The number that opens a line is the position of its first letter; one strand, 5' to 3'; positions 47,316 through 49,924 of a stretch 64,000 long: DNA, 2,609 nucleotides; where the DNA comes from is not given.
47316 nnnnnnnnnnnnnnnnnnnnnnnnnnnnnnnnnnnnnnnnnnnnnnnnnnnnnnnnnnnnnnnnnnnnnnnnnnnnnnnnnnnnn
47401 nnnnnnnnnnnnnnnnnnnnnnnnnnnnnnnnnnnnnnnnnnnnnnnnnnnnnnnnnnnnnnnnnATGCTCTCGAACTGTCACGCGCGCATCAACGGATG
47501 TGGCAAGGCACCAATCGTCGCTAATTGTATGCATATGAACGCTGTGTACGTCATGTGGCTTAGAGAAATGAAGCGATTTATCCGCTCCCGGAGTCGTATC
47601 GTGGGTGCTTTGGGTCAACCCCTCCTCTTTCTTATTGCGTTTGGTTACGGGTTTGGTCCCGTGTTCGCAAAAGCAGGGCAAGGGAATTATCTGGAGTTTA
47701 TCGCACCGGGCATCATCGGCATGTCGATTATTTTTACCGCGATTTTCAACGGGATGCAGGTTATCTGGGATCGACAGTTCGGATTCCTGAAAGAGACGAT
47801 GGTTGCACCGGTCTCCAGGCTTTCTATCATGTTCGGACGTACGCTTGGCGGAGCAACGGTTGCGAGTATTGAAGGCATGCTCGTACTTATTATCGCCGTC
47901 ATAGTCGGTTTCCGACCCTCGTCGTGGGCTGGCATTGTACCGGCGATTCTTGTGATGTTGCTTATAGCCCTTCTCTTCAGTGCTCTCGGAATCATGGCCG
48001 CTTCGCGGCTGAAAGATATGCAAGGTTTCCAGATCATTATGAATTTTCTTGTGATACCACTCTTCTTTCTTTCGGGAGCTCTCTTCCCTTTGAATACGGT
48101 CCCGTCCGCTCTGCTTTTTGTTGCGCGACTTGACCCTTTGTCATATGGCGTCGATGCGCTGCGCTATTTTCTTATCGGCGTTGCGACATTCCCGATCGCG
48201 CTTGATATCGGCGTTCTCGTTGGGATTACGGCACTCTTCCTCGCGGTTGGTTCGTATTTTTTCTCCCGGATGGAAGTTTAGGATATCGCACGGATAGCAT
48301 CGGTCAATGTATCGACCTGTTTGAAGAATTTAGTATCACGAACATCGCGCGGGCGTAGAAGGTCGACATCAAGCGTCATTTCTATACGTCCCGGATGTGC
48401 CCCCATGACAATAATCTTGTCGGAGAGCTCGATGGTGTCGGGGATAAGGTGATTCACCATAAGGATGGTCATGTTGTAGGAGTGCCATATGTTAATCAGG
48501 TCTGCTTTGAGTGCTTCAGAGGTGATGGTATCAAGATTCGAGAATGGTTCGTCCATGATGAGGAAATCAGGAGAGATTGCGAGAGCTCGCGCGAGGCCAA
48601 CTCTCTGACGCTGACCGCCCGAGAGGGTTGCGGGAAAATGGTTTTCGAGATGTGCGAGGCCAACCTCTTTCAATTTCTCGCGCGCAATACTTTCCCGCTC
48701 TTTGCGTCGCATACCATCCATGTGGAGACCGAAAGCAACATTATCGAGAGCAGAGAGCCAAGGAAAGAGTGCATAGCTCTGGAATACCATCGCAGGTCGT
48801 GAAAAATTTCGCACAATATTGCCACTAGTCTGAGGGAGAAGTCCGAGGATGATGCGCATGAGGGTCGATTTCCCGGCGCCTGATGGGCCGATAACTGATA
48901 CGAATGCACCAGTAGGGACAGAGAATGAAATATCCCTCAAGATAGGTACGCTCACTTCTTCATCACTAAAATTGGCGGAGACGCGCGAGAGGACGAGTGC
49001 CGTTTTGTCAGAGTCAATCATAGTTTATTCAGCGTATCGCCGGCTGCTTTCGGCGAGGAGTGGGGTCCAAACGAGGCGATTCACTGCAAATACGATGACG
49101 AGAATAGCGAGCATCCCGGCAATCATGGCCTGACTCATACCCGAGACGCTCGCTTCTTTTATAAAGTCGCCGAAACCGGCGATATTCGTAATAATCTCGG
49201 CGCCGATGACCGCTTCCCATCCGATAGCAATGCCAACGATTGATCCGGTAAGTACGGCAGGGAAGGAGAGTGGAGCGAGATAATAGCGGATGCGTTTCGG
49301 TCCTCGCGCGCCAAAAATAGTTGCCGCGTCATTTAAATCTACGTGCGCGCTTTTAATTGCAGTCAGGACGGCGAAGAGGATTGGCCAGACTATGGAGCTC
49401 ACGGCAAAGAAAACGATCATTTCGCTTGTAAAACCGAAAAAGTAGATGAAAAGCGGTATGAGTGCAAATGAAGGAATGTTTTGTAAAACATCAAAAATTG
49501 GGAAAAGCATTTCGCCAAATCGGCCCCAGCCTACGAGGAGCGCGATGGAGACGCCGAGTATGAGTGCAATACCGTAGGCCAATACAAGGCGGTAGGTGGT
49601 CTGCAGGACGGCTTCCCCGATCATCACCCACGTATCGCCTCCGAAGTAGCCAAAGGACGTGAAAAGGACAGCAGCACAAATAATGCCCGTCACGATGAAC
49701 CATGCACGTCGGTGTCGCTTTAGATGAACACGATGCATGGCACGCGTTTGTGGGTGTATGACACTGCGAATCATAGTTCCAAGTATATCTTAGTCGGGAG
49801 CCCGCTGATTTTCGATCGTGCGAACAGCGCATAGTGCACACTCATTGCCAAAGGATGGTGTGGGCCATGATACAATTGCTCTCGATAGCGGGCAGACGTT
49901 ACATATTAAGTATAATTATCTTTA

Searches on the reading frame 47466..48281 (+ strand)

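Call 53: search_protein_families(library=pfam, proteins=[window:47466-48281:+], max_evalue=0.0001)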
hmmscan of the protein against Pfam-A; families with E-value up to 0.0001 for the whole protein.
window:47466-48281:+ (271 aa): 2 families
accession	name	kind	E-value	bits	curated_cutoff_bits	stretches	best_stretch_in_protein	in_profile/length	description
PF01061.29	ABC2_membrane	-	8.6e-37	127.2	26.9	1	27-234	3-208/211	ABC-2 type transporter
PF12698.13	ABC2_membrane_3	-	2.1e-17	63.7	31.6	1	71-263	156-346/347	ABC-2 family transporter protein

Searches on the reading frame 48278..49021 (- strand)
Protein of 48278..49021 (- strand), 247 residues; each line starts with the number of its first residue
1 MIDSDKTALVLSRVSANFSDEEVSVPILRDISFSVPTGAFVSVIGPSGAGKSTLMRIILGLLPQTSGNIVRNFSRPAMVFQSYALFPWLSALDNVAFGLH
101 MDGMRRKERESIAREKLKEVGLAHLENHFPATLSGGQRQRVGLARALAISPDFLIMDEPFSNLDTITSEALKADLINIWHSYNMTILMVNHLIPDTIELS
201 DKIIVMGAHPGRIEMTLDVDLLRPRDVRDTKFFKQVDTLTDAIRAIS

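Call 53: search_protein_families(library=pfam, proteins=[window:48278-49021:-], max_evalue=0.0001)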
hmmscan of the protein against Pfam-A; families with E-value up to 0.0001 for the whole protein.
window:48278-49021:- (247 aa): 1 family
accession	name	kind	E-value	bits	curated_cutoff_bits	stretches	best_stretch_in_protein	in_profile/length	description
PF00005.33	ABC_tran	-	1.5e-28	100.5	25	1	28-160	1-136/137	ABC transporter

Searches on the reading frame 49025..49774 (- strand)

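Call 53: search_protein_families(library=pfam, proteins=[window:49025-49774:-], max_evalue=0.0001)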
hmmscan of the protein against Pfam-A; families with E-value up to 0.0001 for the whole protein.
window:49025-49774:- (249 aa): 1 family
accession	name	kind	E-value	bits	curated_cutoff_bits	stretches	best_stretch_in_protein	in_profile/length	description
PF00528.27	BPD_transp_1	-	1.2e-21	77.7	26.4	1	71-233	2-173/184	Binding-protein-dependent transport system inner membrane component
